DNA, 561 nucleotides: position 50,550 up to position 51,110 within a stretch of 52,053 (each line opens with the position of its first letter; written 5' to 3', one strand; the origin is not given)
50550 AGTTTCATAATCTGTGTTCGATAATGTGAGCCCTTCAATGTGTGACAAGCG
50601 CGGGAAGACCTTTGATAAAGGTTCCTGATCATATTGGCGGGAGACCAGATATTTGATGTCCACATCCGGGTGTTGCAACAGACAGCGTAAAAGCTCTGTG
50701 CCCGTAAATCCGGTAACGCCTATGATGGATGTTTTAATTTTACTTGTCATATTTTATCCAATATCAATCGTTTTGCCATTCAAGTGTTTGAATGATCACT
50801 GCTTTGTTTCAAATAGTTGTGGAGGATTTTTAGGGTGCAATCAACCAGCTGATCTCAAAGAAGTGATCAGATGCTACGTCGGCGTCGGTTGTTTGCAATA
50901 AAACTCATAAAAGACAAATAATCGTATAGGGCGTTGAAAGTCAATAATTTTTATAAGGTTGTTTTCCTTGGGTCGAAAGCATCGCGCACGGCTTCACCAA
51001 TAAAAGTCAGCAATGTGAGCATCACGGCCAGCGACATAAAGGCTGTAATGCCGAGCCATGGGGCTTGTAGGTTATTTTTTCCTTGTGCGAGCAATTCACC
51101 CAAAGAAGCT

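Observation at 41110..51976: The yejABEF importer operon is split: 8.2 kb of foreign-looking cargo sits between yejE and yejF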

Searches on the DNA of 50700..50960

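Call 76: search_rna_families(source=window, start=50700, end=50960, threshold=evalue, max_evalue=10)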
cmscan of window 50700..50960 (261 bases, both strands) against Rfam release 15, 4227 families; matches with E-value up to 10: 4.
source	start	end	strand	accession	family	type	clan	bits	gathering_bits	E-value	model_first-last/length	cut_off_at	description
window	50733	50869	+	RF01882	TUG1_1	Gene; lncRNA;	-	23.7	80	0.42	1-145/145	no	Taurine upregulated gene 1 conserved region 1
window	50828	50905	-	RF00131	mir-30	Gene; miRNA;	-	15.5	50.2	0.83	1-77/77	no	mir-30 microRNA precursor family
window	50700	50752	-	RF02067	STnc310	Gene; sRNA;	-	13.2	40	6.1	1-61/61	no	Salmonella enterica sRNA STnc310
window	50824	50906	-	RF00076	mir-181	Gene; miRNA;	-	13.1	45.5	7.3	1-83/83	no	mir-181 microRNA precursor family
